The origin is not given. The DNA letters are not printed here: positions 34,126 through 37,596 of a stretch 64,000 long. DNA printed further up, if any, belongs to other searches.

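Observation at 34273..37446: M6 (InhA-like) metalloprotease domain with the HEXXH zinc site replaced: a likely pseudo-protease fused to FG-GAP repeats and a T9SS CTD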

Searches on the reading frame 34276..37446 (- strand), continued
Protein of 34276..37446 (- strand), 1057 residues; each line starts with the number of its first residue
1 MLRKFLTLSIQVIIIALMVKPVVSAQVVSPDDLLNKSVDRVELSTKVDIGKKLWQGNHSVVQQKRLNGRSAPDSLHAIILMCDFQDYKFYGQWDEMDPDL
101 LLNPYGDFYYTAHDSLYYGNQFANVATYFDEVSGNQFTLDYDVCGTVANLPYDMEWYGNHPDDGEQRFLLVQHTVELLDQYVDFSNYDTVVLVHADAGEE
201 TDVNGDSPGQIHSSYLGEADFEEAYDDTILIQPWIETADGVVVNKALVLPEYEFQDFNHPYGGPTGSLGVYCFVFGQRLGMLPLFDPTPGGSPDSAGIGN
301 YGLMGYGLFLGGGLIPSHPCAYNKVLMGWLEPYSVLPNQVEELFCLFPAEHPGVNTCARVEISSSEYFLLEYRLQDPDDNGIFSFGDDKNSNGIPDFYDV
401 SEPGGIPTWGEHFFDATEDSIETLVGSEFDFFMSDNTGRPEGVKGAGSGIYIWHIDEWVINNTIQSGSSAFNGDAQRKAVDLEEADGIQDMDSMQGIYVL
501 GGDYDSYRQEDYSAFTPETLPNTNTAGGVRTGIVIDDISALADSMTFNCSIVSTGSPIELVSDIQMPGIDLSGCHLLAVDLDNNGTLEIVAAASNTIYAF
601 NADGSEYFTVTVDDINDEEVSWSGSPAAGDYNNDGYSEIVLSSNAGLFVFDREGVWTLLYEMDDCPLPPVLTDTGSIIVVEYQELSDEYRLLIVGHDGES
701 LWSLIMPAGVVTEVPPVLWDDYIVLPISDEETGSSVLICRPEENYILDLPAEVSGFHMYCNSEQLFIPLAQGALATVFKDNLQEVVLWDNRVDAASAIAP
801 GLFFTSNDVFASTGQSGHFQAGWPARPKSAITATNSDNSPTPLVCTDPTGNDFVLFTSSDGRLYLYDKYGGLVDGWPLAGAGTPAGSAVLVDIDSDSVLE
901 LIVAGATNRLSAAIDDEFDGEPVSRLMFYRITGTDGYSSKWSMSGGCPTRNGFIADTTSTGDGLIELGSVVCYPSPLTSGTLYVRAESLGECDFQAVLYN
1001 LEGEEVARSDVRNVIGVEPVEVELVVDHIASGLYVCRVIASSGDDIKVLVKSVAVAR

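Call 30: predict_structure(alignment_id=A1)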
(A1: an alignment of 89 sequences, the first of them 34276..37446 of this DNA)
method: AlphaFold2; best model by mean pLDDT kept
length: 1057 residues; sequences in the alignment: 89
mean_pLDDT: 86.2   pTM: 0.84
mean pLDDT of the five models: 86.2, 86.1, 84.2, 84.1, 82.7
residues with pLDDT >= 90: 638; 70-90: 281; 50-70: 92; < 50: 46
segments of 3 or more residues with pLDDT < 50: 19-55, 288-290, 913-915
pLDDT, mean of each block of 10 residues (from residue 1): 71 66 37 42 47 53 77 95 92 74 66 92 94 93 97 93 92 97 96 91 80 91 92 95 96 78 78 92 66 60 68 81 90 84 86 89 93 84 86 88 89 90 86 65 72 91 72 80 74 61 75 87 89 92 92 85 93 96 96 97 97 94 95 95 97 96 95 94 92 95 86 90 92 92 93 92 93 92 87 91 94 90 91 88 95 95 95 93 96 96 91 53 93 94 94 70 87 91 94 97 96 91 93 97 95 93
secondary structure, 60 per line:
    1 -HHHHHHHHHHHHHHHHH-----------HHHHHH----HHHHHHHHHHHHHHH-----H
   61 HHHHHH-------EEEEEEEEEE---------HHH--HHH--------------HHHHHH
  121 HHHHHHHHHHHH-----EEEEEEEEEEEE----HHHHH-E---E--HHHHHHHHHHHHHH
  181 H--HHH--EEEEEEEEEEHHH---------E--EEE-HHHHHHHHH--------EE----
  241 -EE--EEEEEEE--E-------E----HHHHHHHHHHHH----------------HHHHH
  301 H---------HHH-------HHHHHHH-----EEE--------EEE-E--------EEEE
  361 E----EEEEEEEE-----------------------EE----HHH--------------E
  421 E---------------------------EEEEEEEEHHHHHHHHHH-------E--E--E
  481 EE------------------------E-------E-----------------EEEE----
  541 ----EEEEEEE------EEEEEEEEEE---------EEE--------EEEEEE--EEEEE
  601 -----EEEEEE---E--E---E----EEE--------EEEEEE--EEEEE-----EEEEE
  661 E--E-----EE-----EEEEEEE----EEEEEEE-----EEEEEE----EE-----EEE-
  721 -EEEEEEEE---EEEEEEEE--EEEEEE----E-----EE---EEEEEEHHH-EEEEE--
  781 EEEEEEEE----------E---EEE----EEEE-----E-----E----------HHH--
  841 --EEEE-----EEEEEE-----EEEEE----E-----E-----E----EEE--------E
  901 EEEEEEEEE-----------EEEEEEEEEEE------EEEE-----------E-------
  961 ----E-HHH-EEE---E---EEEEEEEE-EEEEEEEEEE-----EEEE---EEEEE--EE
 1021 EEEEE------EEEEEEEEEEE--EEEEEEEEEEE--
elements in order (helices of 4 or more, strands of 3 or more residues): H2-18 H30-35 H40-54 H60-66 E74-83 H115-132 E138-149 H154-158 H167-181 E189-198 E214-216 H218-226 E246-252 H268-279 H296-301 H321-327 E333-335 E344-346 E357-361 E366-373 E449-456 H457-466 E480-482 E533-536 E545-551 E558-567 E577-579 E588-593 E596-600 E606-611 E627-629 E638-643 E646-650 E656-661 E677-683 E688-694 E700-705 E717-719 E722-729 E733-740 E743-748 E764-769 E774-778 E781-788 E803-805 E810-813 E843-846 E852-857 E863-867 E889-891 E900-909 E921-931 E938-941 E971-973 E981-988 E990-999 E1005-1008 E1012-1016 E1019-1025 E1032-1042 E1045-1055

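Call 33: fold_search(model_id=the predicted structure, library=pdb)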
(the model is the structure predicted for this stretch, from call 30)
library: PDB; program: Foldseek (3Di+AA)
matches with E <= 10: 1680; with E <= 0.001: 373
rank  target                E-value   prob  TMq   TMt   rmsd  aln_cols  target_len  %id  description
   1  6vbu_2                1.7e-13  1.00  0.21  0.32  16.2       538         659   12  Structure of the bovine BBSome complex (released 2020-01-29)
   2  6voa_B                1.2e-12  1.00  0.21  0.34  14.3       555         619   10  Cryo-EM structure of the BBSome-ARL6 complex (released 2020-06-24)
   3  6vbu_9                1.0e-11  1.00  0.21  0.28  25.8       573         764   11  Structure of the bovine BBSome complex (released 2020-01-29)
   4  8pz2_B                3.2e-10  1.00  0.23  0.57   8.1       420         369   14  Wait Complex: Lateral open BAM bound Extended SurA (released 2024-09-25)
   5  9cnz_B                3.9e-10  1.00  0.23  0.60   8.2       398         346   16  Structure of BAM complexed with PTB2 ligand in detergent (released 2024-12-25)
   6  6vbu_7                3.9e-10  1.00  0.21  0.31  20.7       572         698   10  Structure of the bovine BBSome complex (released 2020-01-29)
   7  8qp5_B                4.3e-10  1.00  0.23  0.59   7.9       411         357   14  Release Complex: BAM bound EspP (SurA released) (released 2024-09-25)
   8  2ovq_B                4.7e-10  1.00  0.23  0.49   8.2       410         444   14  Structure of the Skp1-Fbw7-CyclinEdegC complex (released 2007-04-24)
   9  8adg_B                6.4e-10  1.00  0.23  0.58   8.4       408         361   14  Cryo-EM structure of Darobactin 22 bound BAM complex (released 2023-01-11)
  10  7t1z_B                7.1e-10  1.00  0.23  0.50   8.4       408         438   14  Structure of the Fbw7-Skp1-MycNdegron complex (released 2022-02-16)
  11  8orr                  9.1e-10  1.00  0.23  0.60   8.1       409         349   14  Outer membrane protein assembly factor BamB from Klebsiella pneumoniae (released 2024-04-24)
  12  9a3d_MODEL_1_A        1.1e-09  1.00  0.23  0.56   9.0       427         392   14  Model of E. coli BamB by in-cell photo-crosslinking MS and deep learning (released 2023-02-24)
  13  7tsz_B                1.1e-09  1.00  0.21  0.59   8.4       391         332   15  BamABCDE bound to substrate EspP class 1 (released 2022-03-30)
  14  9cnw_B                1.5e-09  1.00  0.23  0.60   7.9       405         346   16  CryoEM structure of the APO-BAM complex in DDM detergent (released 2024-12-25)
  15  8bwc_B                1.5e-09  1.00  0.22  0.54   8.4       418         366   15  E. coli BAM complex (BamABCDE) wild-type (released 2023-05-24)
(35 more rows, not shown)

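Call 41: search_protein_families(library=pfam, alignment_id=A4, max_evalue=0.01)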
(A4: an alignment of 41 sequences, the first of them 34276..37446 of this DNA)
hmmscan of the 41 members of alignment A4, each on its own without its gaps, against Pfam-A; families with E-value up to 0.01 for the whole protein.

A. member 1, window:34276-37446:- (1057 aa): 2 families
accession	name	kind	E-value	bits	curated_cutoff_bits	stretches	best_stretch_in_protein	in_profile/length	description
PF13517.12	FG-GAP_3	-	6.9e-11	43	26.9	1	580-640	1-60/61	FG-GAP-like repeat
PF01839.29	FG-GAP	-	0.00015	22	22.1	0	625-643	4-22/37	FG-GAP repeat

B. families by the number of members that match (of 41 scanned): 5 families
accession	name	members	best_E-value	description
PF13517.12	FG-GAP_3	24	6.9e-11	FG-GAP-like repeat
PF01839.29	FG-GAP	16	1.8e-05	FG-GAP repeat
PF18962.6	Por_Secre_tail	11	0.00042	Secretion system C-terminal sorting domain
PF05547.17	Peptidase_M6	2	0.00029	Immune inhibitor A peptidase M6, catalytic domain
PF25292.1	Beta-prop_CGLA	1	0.006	Lambda-carrageenase beta-propeller domain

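Call 42: search_protein_families(library=ncbifam, alignment_id=A4, max_evalue=0.01)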
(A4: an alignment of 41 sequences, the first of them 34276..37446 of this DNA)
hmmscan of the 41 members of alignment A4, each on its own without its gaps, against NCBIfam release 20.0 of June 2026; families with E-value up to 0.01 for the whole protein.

A. member 1, window:34276-37446:- (1057 aa): 2 families
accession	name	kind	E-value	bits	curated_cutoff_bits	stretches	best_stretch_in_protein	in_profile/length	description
NF052323.1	T9SSA_dep_M6i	equivalog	1.1e-59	202.3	600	1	111-554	82-548/1043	T9SS-dependent M6-like inactivated metalloprotease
TIGR03296.1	M6dom_TIGR03296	domain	2.6e-20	73.5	110.8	1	80-375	2-270/286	M6 family metalloprotease domain-containing protein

B. families by the number of members that match (of 41 scanned): 4 families
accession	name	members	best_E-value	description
NF052323.1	T9SSA_dep_M6i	41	6e-63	T9SS-dependent M6-like inactivated metalloprotease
TIGR03296.1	M6dom_TIGR03296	41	1.4e-22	M6 family metalloprotease domain-containing protein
TIGR04183.1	Por_Secre_tail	5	6.3e-05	T9SS type A sorting domain-containing protein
NF050177.1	TapA_OM_Porphy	1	0.0075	TapA/TapC family T9SS-dependent outer membrane protein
